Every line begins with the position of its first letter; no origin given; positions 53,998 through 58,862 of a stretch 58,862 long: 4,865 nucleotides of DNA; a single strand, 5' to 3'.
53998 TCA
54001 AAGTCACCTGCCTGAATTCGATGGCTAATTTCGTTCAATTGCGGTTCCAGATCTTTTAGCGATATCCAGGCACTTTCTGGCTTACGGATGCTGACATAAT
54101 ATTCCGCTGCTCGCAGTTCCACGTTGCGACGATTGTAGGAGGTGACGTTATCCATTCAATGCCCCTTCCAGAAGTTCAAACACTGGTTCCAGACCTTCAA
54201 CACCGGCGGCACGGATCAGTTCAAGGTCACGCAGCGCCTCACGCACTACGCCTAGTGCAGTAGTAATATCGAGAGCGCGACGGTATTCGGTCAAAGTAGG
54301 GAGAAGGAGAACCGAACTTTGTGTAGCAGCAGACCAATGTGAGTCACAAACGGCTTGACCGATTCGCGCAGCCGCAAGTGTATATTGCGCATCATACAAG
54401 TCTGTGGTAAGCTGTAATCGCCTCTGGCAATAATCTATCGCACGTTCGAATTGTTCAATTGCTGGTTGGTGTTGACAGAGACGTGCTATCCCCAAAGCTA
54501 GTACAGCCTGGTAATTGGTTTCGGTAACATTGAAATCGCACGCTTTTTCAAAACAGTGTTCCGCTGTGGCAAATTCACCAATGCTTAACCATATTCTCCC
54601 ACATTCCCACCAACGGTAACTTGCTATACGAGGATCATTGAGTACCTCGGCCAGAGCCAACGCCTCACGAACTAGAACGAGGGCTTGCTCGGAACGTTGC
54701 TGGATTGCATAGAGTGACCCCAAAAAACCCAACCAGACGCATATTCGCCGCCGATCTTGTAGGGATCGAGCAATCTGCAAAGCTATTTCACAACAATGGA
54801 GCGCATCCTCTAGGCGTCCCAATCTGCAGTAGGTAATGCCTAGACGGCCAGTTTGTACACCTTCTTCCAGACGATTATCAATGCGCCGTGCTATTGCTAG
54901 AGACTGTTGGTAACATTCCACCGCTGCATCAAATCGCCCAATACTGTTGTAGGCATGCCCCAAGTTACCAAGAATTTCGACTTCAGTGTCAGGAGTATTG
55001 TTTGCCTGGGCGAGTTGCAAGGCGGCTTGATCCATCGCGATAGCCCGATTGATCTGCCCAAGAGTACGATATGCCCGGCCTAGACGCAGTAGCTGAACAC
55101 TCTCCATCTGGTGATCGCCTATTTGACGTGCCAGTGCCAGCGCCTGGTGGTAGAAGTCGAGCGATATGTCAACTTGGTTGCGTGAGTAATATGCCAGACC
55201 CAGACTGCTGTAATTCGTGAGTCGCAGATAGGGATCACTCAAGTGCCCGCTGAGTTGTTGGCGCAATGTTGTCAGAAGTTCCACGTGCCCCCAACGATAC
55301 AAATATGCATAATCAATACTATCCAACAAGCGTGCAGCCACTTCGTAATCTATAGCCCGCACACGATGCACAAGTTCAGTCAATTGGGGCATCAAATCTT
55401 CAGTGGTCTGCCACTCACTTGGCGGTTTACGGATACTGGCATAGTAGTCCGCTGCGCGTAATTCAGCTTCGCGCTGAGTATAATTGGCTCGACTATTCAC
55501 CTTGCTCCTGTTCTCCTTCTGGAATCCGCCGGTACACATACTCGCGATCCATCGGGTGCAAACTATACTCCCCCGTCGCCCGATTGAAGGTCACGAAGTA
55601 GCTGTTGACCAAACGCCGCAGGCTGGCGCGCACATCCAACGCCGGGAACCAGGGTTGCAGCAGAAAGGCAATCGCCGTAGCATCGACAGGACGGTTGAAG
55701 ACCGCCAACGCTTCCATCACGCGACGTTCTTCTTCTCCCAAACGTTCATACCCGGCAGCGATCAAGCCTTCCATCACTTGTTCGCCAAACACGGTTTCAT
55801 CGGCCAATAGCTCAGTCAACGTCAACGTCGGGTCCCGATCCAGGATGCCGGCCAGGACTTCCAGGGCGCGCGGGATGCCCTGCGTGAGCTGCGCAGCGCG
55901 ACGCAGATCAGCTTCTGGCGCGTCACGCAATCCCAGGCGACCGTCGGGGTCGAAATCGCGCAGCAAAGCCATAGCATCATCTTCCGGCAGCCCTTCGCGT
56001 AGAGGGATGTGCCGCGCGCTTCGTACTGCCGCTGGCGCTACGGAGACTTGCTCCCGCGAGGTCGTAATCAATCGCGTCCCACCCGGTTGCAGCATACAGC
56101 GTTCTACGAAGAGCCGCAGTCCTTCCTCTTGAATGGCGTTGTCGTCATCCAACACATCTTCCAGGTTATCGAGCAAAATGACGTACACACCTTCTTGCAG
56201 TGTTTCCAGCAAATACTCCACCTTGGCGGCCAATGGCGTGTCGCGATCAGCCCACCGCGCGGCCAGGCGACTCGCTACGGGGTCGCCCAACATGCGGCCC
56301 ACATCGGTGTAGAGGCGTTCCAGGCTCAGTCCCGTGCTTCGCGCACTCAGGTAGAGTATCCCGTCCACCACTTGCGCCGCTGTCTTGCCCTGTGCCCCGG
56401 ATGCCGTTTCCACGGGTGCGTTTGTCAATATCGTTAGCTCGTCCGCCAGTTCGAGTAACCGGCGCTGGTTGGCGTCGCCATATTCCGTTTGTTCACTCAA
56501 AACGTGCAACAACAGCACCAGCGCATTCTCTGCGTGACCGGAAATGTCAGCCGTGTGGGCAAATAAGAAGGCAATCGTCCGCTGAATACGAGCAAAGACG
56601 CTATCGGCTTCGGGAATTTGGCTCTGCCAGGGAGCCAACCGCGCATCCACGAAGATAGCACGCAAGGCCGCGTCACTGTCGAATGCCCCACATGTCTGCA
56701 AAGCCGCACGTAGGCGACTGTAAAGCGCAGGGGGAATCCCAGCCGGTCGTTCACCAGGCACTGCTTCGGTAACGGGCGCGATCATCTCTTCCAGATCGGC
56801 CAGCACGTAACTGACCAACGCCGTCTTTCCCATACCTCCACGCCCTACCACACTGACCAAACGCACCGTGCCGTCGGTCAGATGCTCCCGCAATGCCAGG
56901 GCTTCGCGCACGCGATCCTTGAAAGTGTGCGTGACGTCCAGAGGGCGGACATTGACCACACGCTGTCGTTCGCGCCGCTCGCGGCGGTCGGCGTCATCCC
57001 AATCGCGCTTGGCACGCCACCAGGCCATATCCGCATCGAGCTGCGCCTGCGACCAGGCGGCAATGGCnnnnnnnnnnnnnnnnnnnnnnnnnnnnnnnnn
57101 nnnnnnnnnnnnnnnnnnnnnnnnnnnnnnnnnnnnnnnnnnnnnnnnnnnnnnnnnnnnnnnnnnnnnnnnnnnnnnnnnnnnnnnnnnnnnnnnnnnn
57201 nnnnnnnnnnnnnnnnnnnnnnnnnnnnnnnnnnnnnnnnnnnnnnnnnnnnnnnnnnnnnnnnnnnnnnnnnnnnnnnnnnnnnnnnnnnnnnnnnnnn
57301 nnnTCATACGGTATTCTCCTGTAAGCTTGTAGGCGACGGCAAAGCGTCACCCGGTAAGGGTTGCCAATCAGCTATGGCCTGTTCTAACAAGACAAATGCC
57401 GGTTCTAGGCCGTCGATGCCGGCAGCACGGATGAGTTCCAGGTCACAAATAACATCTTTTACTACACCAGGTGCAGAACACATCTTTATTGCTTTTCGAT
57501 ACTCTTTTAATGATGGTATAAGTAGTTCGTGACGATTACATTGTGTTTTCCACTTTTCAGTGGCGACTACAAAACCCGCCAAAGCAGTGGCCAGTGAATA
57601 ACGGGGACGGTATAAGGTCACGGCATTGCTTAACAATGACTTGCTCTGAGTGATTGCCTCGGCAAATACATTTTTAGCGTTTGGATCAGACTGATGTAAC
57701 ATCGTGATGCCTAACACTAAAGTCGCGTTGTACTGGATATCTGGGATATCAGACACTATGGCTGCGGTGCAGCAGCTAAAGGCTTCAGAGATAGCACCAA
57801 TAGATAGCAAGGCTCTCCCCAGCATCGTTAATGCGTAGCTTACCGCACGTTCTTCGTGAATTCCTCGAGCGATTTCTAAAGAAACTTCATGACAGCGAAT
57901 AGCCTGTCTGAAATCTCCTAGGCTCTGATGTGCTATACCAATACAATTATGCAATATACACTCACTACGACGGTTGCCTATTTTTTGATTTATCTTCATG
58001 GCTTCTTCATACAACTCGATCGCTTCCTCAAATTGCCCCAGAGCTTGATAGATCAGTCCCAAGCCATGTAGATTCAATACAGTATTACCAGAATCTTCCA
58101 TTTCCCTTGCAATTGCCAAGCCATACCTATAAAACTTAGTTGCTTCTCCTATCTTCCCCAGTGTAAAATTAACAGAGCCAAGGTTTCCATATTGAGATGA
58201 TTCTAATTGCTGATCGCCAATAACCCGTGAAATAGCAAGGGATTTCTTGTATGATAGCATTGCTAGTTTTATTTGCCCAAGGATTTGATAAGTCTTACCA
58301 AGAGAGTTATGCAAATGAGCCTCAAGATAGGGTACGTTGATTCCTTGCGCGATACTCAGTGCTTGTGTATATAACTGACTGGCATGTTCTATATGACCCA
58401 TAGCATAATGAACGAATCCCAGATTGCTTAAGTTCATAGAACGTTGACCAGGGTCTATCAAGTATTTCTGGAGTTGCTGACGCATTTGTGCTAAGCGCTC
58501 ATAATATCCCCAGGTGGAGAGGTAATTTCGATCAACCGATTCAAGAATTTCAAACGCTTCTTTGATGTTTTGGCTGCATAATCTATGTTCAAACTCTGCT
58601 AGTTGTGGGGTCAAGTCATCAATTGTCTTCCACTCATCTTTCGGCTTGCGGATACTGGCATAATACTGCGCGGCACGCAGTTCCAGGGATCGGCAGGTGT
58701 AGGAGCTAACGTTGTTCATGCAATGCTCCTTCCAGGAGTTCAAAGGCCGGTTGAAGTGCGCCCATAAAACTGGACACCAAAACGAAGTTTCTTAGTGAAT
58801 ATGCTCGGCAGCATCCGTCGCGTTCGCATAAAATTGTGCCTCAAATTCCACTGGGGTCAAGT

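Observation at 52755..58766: Split STAND system: one NB-ARC NTPase flanked by three separately encoded, translationally coupled TPR sensor cassettes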

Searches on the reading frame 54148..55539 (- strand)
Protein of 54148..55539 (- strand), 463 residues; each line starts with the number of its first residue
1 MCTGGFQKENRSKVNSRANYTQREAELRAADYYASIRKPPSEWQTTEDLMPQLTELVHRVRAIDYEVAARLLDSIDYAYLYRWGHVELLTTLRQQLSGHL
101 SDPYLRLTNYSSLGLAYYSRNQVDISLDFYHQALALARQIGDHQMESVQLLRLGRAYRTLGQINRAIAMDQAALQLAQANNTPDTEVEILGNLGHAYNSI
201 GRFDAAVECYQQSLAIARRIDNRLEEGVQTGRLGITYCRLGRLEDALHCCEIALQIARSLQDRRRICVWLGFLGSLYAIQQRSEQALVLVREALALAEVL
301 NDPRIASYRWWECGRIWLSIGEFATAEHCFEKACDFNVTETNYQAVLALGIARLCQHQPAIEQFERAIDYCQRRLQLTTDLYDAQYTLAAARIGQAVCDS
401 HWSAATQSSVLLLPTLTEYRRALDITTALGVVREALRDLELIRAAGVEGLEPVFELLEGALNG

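Call 3: search_protein_families(library=pfam, proteins=[window:54148-55539:-], max_evalue=0.01)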
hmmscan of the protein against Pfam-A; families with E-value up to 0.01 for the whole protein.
window:54148-55539:- (463 aa): 17 families
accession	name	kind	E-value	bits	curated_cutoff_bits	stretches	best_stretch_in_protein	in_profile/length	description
PF13424.12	TPR_12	-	1.2e-29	102.7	30.1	4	151-218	6-76/77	Tetratricopeptide repeat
PF00515.34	TPR_1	-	7.5e-27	92.4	27.8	2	188-217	2-31/34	Tetratricopeptide repeat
PF07719.23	TPR_2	-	1.1e-19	69.3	27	2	232-257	6-31/34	Tetratricopeptide repeat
PF13374.12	TPR_10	-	2.1e-19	69.3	27.5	2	189-220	4-35/42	Tetratricopeptide repeat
PF13176.12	TPR_7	-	2.3e-18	65.1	27.9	1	190-222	2-34/36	Tetratricopeptide repeat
PF17874.7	TPR_MalT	-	1.1e-15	58.2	45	2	187-383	40-240/336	MalT-like TPR region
PF13181.12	TPR_8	-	2.4e-15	55.7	25.7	1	188-218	2-32/34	Tetratricopeptide repeat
PF13414.12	TPR_11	-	3e-06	27.3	26.8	1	194-216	1-23/42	TPR repeat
PF23914.1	TPR_CcmH_CycH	-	1.6e-05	25.2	42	1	293-348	36-91/158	Cytochrome c-type biogenesis protein H TPR domain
PF23300.3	HEAT_Nup120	-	1.7e-05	25.2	29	0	313-333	32-52/170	Nucleoporin Nup120, HEAT repeats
PF13428.12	TPR_14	-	3.7e-05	24.4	23.5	0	150-177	4-31/44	Tetratricopeptide repeat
PF13431.12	TPR_17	-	0.0001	22.7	24.4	0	186-207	12-33/34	Tetratricopeptide repeat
PF10602.15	RPN7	-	0.00012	22.2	29.6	0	174-213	23-62/174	26S proteasome subunit RPN7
PF24885.1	TPR_NPHP3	-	0.00025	21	100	0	152-218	104-172/239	Nephrocystin-3 TPR domain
PF12968.13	DUF3856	-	0.00068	20.1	27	0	201-255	23-83/143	Domain of Unknown Function (DUF3856)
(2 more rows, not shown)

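Call 4: search_protein_families(library=padloc, proteins=[window:54148-55539:-], max_evalue=0.01)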
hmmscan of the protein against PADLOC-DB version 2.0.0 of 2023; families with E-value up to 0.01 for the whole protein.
window:54148-55539:- (463 aa): 2 families
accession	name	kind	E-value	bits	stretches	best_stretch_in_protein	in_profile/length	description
PDLC01169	TPR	-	4.2e-23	80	2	80-197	83-199/252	TPR repeats containing protein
PDLC04781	PDC-M71B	-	0.00064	16.6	0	135-180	138-183/515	-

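Call 5: search_protein_families(library=ncbifam, proteins=[window:54148-55539:-], max_evalue=0.01)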
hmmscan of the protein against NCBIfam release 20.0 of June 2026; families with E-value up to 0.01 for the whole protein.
window:54148-55539:- (463 aa): 16 families
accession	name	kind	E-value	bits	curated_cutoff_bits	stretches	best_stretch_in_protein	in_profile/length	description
NF053520.1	HK_Porph_FimS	equivalog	3e-15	55.5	600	1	106-373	43-309/618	sensor histidine kinase FimS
NF053720.1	NsdA_fam_reg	subfamily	1e-12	48.3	75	1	113-307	207-408/432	NsdA family TPR-like regulatory protein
NF053779.1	BT3442_fam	equivalog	1.7e-12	46.8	940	2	145-295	99-250/563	BT3442 family protein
NF053617.1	SARPRegAfsRStmc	equivalog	2.2e-11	42.5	1430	2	185-335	814-964/986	SARP-family global regulator AfsR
NF041717.1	HaaA_phane_TPR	equivalog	2.5e-11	42.4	1125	1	126-381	531-785/882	cyclophane-containing RiPP biosynthesis TPR protein HaaT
NF040959.1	MamA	equivalog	2e-10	40.4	200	2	119-214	83-200/204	magnetosome protein MamA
NF002725.1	PRK02603.1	equivalog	3.5e-07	30.4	143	0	149-221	37-106/173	photosystem I assembly protein Ycf3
TIGR02917.1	PEP_TPR_lipo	equivalog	3.5e-07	28.5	312.2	0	136-216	556-630/899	XrtA/PEP-CTERM system TPR-repeat protein PrsT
TIGR02521.1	type_IV_pilW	equivalog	9.7e-06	25.3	154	0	233-378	37-172/234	type IV pilus biogenesis/stability protein PilW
NF058541.1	SusR_regulator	equivalog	0.00028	20.2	480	0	170-248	26-103/515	SusR family glycan utilization regulator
NF008756.0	PRK11788.1-4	equivalog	0.00029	20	474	1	113-294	41-207/389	lipopolysaccharide assembly protein LapB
NF041399.1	XopAD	subfamily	0.00081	16.7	2000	1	133-264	525-660/2133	XopAD/skwp family type III secretion system effector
TIGR02552.1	LcrH_SycD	equivalog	0.0013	18.4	104.8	0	321-369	32-80/136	SycD/LcrH family type III secretion system chaperone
NF008753.0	PRK11788.1-1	equivalog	0.0032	16.6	395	0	113-214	41-134/389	lipopolysaccharide assembly protein LapB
NF041460.1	kinGactiv_GlnX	equivalog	0.0035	16.3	780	1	338-420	356-439/439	protein kinase G-activating protein GlnX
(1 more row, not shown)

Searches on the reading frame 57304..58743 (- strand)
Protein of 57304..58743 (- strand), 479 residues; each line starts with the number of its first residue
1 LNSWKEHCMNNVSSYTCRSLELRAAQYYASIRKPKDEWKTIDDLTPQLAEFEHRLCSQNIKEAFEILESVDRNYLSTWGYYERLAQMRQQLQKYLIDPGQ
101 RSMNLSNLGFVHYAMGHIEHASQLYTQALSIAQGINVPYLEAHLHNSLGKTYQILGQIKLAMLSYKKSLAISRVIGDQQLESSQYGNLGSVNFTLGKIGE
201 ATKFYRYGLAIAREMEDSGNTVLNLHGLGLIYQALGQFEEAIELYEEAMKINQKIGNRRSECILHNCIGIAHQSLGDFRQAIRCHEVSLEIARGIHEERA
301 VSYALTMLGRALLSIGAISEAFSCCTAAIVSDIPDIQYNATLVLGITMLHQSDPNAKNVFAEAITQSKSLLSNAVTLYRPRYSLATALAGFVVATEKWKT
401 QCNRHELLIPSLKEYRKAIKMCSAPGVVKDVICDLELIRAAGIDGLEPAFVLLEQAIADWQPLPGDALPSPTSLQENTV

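Call 3: search_protein_families(library=pfam, proteins=[window:57304-58743:-], max_evalue=0.01)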
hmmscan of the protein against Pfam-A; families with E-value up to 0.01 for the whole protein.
window:57304-58743:- (479 aa): 20 families
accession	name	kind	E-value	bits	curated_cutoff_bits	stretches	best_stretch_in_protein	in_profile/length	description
PF13424.12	TPR_12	-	8.5e-29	100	30.1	3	185-253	6-76/77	Tetratricopeptide repeat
PF00515.34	TPR_1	-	2.9e-27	93.7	27.8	1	226-253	5-32/34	Tetratricopeptide repeat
PF07719.23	TPR_2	-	1.3e-22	78.5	27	2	225-253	4-32/34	Tetratricopeptide repeat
PF13374.12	TPR_10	-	1.3e-19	70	27.5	1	225-254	5-34/42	Tetratricopeptide repeat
PF13181.12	TPR_8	-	2.5e-18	65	25.7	1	226-254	5-33/34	Tetratricopeptide repeat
PF17874.7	TPR_MalT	-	1.6e-13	51.1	45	1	185-325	43-184/336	MalT-like TPR region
PF13176.12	TPR_7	-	1.8e-13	49.8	27.9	1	225-254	2-31/36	Tetratricopeptide repeat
PF13428.12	TPR_14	-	2.3e-07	31.2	23.5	0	226-251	5-30/44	Tetratricopeptide repeat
PF24885.1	TPR_NPHP3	-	2.9e-06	27.3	100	1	142-260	99-221/239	Nephrocystin-3 TPR domain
PF13414.12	TPR_11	-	3.2e-06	27.2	26.8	1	229-253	1-25/42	TPR repeat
PF14559.12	TPR_19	-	0.00014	22.6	25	0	216-254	20-57/68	Tetratricopeptide repeat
PF13174.12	TPR_6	-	0.0004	21.3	26.3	0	227-249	5-27/33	Tetratricopeptide repeat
PF07720.18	TPR_3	-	0.00077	20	20.7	0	225-245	4-24/34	Tetratricopeptide repeat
PF13431.12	TPR_17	-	0.00083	19.9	24.4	0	225-243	16-34/34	Tetratricopeptide repeat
PF10579.15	Rapsyn_N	-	0.0013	19.2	23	0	249-295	30-76/80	Rapsyn N-terminal myristoylation and linker region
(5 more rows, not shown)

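Call 4: search_protein_families(library=padloc, proteins=[window:57304-58743:-], max_evalue=0.01)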
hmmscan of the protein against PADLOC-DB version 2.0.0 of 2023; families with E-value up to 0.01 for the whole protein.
window:57304-58743:- (479 aa): 4 families
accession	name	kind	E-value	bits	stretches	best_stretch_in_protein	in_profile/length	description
PDLC01169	TPR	-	2e-25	87.6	3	225-328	112-214/252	TPR repeats containing protein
PDLC01171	TPR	-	3.8e-12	44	1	100-278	139-303/504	TPR repeats containing protein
PDLC01078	C3a156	-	0.00014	19.6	1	218-260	82-123/268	oxidoreductase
PDLC01092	C3a198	-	0.0013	15.7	1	75-278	136-322/523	TPR protein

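Call 5: search_protein_families(library=ncbifam, proteins=[window:57304-58743:-], max_evalue=0.01)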
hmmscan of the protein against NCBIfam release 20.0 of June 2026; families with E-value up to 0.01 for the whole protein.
window:57304-58743:- (479 aa): 16 families
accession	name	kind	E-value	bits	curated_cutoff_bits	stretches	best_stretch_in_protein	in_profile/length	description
NF041717.1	HaaA_phane_TPR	equivalog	5e-19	67.9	1125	1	103-309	673-879/882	cyclophane-containing RiPP biosynthesis TPR protein HaaT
NF053520.1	HK_Porph_FimS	equivalog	1.6e-14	53.1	600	2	103-244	125-266/618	sensor histidine kinase FimS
NF053617.1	SARPRegAfsRStmc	equivalog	2e-14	52.6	1430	1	81-329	715-963/986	SARP-family global regulator AfsR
NF040586.1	FxSxx_TPR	equivalog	5.9e-14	51.5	300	2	187-327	433-581/830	FxSxx-COOH system tetratricopeptide repeat protein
NF053720.1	NsdA_fam_reg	subfamily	1.1e-10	41.7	75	1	191-265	210-284/432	NsdA family TPR-like regulatory protein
NF002725.1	PRK02603.1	equivalog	6.1e-09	36.1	143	2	194-257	47-107/173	photosystem I assembly protein Ycf3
NF053779.1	BT3442_fam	equivalog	1.1e-06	27.7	940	1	228-377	108-262/563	BT3442 family protein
TIGR02521.1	type_IV_pilW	equivalog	1.5e-06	28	154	0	226-256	69-99/234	type IV pilus biogenesis/stability protein PilW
NF047507.1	TPR_BatC_Lepto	exception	5.4e-06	26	175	0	107-171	63-125/214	TPR repeat-containing protein BatC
NF040959.1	MamA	equivalog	3.2e-05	23.5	200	1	226-291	143-202/204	magnetosome protein MamA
TIGR02552.1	LcrH_SycD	equivalog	0.0005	19.8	104.8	0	226-253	56-83/136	SycD/LcrH family type III secretion system chaperone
NF033758.1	gliding_GltE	equivalog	0.0023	17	225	0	224-267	292-337/411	adventurous gliding motility TPR repeat lipoprotein GltE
NF052312.1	T9SS_PorW_SprE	equivalog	0.0026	16.5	250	0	136-214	285-360/716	type IX secretion system periplasmic lipoprotein PorW/SprE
NF033161.1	lipo_LipL41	equivalog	0.0054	15.7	400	0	227-254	307-334/358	lipoprotein LipL41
NF041399.1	XopAD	subfamily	0.0055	14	2000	1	73-319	426-724/2133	XopAD/skwp family type III secretion system effector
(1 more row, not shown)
